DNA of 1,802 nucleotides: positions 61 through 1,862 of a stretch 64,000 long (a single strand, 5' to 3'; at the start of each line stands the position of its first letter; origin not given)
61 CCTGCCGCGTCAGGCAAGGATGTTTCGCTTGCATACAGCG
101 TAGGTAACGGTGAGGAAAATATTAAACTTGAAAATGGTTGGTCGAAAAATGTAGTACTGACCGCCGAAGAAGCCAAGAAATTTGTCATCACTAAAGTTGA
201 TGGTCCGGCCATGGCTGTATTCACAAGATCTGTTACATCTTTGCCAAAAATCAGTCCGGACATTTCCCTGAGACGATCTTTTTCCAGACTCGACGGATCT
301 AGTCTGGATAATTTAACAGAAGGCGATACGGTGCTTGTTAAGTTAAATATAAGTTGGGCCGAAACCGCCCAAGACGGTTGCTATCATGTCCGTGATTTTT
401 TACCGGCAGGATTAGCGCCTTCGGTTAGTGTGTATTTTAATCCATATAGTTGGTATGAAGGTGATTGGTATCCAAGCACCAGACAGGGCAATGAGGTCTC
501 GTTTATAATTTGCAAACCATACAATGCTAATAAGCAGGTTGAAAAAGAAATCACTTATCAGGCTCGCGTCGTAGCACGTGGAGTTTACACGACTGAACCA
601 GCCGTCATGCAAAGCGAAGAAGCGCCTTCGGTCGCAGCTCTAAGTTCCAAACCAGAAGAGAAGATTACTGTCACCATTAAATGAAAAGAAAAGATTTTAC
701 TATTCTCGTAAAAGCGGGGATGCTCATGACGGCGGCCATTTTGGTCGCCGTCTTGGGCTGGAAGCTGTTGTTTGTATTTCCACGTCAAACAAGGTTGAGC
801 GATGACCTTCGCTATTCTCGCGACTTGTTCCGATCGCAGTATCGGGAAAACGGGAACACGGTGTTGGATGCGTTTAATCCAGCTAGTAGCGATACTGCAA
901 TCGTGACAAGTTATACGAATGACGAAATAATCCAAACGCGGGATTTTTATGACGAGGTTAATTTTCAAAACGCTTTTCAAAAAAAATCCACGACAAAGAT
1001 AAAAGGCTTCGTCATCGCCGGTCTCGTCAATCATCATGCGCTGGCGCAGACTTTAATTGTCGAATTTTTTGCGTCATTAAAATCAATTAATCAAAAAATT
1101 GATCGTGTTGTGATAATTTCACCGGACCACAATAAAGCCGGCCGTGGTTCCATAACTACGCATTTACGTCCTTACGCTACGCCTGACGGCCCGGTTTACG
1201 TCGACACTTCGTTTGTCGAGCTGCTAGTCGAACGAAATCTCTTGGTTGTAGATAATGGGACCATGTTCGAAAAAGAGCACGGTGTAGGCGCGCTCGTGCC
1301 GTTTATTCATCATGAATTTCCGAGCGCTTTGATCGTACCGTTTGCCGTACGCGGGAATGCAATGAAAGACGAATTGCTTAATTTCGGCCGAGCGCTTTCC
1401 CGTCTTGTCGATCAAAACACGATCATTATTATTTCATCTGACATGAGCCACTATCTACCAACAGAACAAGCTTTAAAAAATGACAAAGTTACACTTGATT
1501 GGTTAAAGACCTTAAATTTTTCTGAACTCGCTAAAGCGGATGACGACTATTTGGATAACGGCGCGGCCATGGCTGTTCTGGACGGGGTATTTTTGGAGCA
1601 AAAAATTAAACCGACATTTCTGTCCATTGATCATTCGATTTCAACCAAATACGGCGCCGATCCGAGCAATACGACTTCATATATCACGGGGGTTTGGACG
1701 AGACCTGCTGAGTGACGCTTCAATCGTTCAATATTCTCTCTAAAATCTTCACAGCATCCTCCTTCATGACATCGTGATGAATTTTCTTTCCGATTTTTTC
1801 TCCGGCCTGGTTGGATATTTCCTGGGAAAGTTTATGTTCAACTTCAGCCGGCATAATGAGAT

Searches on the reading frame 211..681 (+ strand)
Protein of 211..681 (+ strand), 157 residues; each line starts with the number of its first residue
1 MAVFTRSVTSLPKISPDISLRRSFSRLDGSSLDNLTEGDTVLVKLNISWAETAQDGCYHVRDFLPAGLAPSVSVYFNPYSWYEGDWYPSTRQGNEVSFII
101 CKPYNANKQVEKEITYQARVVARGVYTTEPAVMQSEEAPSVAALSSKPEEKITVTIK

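Call 44: search_protein_families(library=padloc, alignment_id=A4, max_evalue=0.00001)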
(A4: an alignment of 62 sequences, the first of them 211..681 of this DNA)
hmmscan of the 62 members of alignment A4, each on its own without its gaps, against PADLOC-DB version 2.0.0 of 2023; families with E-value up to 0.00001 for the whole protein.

A. member 1, window:211-681:+ (157 aa): 0 families

B. families by the number of members that match (of 62 scanned): 58 families (the first 25 are shown)
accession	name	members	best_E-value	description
PDLC01045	Csx3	2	8.8e-58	Csx3-AAA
PDLC03699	HEase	2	3.5e-33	homing endonuclease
PDLC03690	HEase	2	2.1e-30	homing endonuclease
PDLC03682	HEase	2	1.3e-24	homing endonuclease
PDLC03689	HEase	2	2.1e-23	homing endonuclease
PDLC03680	HEase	2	2e-13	homing endonuclease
PDLC03684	HEase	2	7.7e-10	homing endonuclease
PDLC04843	PDC-S05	1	2.7e-150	-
PDLC02759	SspA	1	5.6e-139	SspA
PDLC02657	DndA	1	2.3e-138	DndA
PDLC04853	PDC-S05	1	2.5e-137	-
PDLC04851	PDC-S05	1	9.1e-123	-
PDLC04852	PDC-S05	1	5e-118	-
PDLC04864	PDC-S05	1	6.4e-112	-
PDLC04868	PDC-S05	1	5.6e-108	-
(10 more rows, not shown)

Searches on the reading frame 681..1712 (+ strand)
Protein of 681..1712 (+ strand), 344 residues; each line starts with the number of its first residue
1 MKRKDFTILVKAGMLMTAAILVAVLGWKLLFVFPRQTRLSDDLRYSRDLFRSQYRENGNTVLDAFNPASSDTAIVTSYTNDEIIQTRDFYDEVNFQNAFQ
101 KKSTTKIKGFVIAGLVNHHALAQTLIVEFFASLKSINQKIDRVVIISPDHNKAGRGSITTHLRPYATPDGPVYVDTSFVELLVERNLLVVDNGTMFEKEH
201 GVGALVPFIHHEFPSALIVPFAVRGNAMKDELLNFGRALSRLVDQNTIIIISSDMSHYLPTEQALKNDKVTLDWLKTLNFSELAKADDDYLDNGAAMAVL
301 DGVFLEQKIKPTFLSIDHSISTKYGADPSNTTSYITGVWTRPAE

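Call 89: find_encoding_contigs(protein=window:681-1712:+, flank=10000, max_places=2)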
Protein window:681-1712:+ (344 aa): 2 contigs read that carry it; 2 places shown.
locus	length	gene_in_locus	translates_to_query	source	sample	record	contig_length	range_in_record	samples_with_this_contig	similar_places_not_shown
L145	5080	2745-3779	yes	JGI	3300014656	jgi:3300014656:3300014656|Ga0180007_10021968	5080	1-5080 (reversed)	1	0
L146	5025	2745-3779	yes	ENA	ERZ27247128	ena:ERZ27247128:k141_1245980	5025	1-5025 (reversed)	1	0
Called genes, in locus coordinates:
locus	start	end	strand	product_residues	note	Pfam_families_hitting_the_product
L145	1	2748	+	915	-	?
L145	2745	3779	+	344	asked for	PF01875:Memo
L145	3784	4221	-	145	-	PF10116:Host_attach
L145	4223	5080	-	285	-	?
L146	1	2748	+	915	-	?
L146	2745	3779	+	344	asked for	PF01875:Memo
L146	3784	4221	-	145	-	PF10116:Host_attach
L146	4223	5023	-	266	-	?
